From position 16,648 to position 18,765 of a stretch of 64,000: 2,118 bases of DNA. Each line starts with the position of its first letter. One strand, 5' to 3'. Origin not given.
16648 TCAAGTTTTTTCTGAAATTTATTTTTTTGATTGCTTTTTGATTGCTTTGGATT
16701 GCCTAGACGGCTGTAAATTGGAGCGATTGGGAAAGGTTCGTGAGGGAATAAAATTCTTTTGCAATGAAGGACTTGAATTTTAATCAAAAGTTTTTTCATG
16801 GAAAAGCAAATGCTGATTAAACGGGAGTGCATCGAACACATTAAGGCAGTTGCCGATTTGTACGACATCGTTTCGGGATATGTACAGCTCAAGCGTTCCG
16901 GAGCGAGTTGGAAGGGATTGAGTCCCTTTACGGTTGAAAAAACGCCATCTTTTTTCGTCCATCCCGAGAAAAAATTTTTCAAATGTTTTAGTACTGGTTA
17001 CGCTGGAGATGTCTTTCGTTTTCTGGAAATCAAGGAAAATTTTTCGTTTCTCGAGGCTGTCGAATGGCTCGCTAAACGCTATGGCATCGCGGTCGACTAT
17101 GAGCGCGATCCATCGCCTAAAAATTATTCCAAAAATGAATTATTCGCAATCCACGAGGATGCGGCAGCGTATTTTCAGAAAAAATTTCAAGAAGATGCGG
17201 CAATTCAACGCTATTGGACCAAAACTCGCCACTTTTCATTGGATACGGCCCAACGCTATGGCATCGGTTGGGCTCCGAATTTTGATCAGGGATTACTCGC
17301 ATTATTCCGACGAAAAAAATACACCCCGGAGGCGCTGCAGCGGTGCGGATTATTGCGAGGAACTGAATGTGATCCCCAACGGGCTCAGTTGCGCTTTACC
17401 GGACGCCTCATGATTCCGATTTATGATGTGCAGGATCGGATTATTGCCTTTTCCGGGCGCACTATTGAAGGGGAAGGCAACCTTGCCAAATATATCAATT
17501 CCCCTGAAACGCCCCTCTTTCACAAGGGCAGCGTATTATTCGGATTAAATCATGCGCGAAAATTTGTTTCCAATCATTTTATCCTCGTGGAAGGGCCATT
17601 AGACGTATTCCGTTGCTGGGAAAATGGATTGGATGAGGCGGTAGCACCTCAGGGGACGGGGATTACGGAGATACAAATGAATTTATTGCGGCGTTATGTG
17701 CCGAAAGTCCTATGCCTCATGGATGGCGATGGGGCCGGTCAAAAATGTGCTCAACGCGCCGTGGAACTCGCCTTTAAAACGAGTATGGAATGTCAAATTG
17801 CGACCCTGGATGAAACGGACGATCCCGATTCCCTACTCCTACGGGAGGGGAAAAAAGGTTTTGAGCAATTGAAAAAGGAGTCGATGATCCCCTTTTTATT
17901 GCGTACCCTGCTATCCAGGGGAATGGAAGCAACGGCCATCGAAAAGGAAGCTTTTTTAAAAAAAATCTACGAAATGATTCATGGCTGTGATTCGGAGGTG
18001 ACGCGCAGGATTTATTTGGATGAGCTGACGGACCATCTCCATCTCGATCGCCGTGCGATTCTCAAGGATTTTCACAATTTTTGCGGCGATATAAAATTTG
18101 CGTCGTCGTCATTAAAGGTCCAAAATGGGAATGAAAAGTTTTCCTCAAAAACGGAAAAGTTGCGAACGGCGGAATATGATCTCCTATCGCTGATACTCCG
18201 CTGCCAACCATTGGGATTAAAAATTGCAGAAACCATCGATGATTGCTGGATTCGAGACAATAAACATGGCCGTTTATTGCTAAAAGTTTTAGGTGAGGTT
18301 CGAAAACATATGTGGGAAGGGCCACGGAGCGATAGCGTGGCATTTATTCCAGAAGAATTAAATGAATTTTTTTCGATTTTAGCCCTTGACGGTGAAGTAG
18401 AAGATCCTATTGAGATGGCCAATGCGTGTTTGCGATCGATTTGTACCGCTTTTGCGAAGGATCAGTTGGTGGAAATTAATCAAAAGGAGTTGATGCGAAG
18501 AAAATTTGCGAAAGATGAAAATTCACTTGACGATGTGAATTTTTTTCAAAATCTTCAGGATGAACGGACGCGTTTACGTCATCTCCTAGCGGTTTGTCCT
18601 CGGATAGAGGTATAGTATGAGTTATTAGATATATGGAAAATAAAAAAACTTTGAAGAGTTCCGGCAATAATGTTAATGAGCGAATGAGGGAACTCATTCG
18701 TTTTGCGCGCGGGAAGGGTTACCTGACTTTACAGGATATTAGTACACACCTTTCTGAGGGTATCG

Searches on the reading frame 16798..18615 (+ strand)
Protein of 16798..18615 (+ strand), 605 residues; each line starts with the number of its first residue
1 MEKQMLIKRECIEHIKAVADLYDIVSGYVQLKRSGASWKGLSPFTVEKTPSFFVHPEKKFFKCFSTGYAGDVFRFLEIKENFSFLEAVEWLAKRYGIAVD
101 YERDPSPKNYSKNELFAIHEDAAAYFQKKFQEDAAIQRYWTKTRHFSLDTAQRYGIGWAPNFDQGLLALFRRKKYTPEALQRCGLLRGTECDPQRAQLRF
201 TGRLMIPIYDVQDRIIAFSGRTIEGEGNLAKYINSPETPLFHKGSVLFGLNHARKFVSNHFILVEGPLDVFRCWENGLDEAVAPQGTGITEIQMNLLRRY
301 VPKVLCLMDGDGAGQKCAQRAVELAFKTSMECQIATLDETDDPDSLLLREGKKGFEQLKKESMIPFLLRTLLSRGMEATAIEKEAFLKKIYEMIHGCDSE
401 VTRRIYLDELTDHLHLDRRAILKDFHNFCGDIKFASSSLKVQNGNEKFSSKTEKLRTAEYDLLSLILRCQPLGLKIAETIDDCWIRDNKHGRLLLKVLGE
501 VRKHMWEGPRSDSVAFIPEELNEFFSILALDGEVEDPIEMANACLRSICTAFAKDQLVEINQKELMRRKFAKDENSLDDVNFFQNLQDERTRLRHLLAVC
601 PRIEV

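Call 54: search_protein_families(library=pfam, proteins=[window:16798-18615:+], max_evalue=0.000001)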
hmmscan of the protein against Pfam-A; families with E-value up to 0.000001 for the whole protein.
window:16798-18615:+ (605 aa): 4 families
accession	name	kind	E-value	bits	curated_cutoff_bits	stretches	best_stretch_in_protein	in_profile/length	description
PF08275.17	DNAG_N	-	2.9e-30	105.4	26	1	126-254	2-128/128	DNA primase catalytic core, N-terminal domain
PF01807.25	Zn_ribbon_DnaG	-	5.2e-28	97.2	24.9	1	8-102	2-96/98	CHC2 zinc finger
PF13155.12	Toprim_2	-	4.7e-15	56.2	22.1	1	262-347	1-88/88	Toprim-like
PF13662.12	Toprim_4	-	2.7e-10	40.8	25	1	260-333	2-82/85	Toprim domain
